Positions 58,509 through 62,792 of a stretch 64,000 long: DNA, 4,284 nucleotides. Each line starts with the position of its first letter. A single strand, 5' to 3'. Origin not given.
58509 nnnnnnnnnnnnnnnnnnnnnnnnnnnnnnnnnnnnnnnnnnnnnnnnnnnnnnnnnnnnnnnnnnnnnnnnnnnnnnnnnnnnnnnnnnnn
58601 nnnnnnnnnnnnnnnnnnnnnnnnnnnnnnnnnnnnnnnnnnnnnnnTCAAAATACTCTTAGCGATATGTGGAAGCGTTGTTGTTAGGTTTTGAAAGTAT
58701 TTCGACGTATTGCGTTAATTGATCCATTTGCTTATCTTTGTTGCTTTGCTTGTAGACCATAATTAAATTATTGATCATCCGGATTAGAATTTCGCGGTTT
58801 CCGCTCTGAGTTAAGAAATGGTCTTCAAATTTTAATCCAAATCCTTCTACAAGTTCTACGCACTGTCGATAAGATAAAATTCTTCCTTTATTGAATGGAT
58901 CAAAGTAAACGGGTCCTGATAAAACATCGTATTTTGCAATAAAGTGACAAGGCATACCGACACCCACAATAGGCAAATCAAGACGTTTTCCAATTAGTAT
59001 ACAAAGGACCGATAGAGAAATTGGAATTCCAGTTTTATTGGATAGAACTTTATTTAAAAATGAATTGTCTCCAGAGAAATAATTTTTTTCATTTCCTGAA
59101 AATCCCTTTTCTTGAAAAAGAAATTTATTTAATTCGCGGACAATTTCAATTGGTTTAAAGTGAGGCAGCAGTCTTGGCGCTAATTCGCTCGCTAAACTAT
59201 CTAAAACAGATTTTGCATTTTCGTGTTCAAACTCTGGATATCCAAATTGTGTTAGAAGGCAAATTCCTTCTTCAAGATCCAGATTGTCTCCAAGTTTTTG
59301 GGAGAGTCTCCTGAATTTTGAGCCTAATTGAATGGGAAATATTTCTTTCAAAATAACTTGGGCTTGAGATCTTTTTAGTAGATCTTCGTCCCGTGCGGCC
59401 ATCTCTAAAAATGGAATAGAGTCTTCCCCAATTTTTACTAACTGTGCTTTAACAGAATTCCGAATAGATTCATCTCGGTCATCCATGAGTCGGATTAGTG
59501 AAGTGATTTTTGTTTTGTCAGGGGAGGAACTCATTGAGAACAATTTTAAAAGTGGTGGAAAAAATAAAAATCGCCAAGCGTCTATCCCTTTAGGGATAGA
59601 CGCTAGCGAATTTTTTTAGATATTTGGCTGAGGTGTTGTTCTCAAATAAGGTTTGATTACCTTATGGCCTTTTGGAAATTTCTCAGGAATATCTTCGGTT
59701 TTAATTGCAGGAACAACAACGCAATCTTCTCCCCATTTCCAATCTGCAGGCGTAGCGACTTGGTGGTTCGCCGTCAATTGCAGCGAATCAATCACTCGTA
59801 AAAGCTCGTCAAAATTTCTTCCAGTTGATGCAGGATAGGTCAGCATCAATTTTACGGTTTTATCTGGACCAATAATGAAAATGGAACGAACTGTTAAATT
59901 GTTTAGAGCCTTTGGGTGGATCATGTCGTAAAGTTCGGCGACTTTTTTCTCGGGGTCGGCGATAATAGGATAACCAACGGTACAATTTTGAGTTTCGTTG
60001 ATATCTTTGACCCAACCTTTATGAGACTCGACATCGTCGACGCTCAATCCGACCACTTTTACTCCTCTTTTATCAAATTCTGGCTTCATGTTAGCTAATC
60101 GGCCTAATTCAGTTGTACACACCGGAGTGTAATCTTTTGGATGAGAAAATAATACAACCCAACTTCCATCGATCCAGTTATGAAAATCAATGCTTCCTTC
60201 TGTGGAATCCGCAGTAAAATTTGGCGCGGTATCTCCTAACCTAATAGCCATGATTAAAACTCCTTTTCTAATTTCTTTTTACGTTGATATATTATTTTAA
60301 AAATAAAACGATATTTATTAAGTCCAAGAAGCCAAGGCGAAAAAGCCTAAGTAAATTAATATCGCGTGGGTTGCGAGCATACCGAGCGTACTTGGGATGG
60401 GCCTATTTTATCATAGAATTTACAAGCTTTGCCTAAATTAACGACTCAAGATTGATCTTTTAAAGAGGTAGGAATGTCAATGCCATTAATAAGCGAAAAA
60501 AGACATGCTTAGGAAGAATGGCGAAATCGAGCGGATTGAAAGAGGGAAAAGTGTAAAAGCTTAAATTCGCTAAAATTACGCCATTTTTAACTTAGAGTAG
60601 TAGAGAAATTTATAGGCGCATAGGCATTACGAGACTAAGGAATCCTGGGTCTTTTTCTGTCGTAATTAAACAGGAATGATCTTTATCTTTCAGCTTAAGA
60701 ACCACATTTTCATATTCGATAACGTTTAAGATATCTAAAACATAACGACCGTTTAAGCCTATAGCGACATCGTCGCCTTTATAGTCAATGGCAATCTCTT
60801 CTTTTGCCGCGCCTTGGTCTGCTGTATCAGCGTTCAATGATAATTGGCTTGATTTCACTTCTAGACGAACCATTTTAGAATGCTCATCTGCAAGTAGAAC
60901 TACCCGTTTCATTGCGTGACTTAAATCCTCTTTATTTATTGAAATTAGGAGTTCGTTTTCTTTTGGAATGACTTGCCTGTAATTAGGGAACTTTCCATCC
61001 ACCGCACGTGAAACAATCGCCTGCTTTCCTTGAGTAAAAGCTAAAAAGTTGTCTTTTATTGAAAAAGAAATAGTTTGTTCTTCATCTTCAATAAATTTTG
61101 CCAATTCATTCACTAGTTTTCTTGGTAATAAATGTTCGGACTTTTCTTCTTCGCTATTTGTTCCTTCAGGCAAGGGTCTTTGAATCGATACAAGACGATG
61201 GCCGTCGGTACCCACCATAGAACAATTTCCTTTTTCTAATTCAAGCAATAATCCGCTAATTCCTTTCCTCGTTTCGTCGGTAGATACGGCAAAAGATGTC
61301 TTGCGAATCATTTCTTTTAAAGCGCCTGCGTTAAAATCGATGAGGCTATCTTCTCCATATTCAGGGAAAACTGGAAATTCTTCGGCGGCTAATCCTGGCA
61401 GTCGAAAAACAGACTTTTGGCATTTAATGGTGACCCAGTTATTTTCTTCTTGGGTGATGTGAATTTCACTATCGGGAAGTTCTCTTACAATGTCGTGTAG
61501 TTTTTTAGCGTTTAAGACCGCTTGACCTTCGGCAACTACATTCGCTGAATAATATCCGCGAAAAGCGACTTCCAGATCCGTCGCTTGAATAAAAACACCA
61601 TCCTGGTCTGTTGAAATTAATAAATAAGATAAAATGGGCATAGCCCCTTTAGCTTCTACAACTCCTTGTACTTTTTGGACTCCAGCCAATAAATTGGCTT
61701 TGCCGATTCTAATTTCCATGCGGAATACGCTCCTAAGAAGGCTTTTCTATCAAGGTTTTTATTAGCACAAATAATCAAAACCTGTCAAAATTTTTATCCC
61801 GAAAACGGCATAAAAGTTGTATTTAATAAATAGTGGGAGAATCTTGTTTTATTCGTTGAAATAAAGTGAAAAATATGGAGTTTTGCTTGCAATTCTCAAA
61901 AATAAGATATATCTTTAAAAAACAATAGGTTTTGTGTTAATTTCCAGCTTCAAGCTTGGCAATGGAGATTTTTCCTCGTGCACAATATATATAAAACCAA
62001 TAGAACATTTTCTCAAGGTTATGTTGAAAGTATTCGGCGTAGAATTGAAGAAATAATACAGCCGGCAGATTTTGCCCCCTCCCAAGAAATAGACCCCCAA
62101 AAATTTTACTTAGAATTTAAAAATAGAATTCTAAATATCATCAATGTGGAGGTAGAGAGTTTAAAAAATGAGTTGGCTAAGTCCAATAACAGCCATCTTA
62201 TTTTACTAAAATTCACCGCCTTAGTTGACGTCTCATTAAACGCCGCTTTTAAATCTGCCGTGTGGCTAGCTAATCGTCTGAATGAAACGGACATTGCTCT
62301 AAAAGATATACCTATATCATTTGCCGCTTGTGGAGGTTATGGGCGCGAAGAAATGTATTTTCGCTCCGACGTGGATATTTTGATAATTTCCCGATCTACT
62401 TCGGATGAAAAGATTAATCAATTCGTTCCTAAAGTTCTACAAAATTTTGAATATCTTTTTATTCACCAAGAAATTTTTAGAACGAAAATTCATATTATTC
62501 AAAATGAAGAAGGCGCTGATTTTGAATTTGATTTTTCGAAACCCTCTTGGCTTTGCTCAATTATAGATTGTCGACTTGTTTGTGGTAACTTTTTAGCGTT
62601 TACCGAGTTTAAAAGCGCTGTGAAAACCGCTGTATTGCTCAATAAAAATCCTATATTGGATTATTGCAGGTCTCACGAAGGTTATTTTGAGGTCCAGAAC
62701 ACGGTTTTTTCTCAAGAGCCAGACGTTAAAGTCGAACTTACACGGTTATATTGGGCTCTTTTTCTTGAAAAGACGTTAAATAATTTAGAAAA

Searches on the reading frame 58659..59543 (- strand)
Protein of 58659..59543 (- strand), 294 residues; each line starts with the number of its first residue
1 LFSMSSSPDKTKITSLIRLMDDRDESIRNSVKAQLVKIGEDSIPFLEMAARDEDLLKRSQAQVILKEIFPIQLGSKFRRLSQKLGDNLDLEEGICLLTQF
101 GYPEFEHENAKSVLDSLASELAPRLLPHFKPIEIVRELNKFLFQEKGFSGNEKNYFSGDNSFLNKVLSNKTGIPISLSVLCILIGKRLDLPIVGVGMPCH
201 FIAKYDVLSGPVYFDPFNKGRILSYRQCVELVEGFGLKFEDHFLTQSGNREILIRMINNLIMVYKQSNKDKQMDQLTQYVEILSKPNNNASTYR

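Call 45: search_protein_families(library=pfam, proteins=[window:58659-59543:-], max_evalue=0.001)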
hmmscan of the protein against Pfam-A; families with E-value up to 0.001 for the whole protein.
window:58659-59543:- (294 aa): 1 family
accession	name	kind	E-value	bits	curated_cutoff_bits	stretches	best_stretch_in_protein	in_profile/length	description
PF13369.12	Transglut_core2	-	1.5e-43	148.4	23.5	1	110-258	3-155/155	Transglutaminase-like superfamily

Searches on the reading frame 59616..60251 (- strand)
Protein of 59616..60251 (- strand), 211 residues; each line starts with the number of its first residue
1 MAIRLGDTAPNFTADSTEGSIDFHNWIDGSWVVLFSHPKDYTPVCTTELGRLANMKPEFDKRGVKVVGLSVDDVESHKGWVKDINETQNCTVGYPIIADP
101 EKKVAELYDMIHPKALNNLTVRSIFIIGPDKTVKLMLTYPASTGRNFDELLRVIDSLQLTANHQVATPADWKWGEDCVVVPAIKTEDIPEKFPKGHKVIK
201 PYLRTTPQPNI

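Call 45: search_protein_families(library=pfam, proteins=[window:59616-60251:-], max_evalue=0.001)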
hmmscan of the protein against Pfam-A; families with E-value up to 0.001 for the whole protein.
window:59616-60251:- (211 aa): 3 families
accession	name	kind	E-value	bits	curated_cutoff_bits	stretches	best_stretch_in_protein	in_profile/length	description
PF00578.27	AhpC-TSA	-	8.7e-33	113.3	26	1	6-134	2-122/124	AhpC/TSA family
PF08534.16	Redoxin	-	4.3e-13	49.7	26.6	1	6-135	3-130/148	Redoxin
PF10417.14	1-cysPrx_C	-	9.3e-07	29.2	21.1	1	156-187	1-33/41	C-terminal domain of 1-Cys peroxiredoxin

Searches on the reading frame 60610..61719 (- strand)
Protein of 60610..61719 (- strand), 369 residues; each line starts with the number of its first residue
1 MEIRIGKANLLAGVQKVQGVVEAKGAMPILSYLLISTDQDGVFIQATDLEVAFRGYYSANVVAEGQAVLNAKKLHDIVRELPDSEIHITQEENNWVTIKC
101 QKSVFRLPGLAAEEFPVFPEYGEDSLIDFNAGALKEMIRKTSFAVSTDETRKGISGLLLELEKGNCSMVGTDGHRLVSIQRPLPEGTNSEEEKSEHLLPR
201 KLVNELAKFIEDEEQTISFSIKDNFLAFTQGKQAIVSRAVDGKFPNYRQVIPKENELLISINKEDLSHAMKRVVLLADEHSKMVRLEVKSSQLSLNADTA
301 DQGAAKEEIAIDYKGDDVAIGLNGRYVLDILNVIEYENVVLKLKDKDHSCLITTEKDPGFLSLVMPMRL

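Call 45: search_protein_families(library=pfam, proteins=[window:60610-61719:-], max_evalue=0.001)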
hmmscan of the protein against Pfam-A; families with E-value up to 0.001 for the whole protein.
window:60610-61719:- (369 aa): 3 families
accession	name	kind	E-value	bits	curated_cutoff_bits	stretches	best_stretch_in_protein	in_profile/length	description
PF00712.24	DNA_pol3_beta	-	2.4e-36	124.9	24.4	1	1-118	1-119/120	DNA polymerase III beta subunit, N-terminal domain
PF02768.20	DNA_pol3_beta_3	-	6.7e-30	103.8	27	1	248-368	1-121/121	DNA polymerase III beta subunit, C-terminal domain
PF02767.21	DNA_pol3_beta_2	-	2.7e-23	82.9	27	1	132-246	5-116/116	DNA polymerase III beta subunit, central domain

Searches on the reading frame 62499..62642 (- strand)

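Call 79: search_protein_families(library=pfam, proteins=[window:62499-62642:-], max_evalue=0.1)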
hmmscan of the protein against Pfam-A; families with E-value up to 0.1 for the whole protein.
window:62499-62642:- (47 aa): 1 family
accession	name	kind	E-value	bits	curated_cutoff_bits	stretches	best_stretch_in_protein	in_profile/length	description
PF17455.7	LtuB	-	0.079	13.9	25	1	7-37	36-66/79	Late transcription unit B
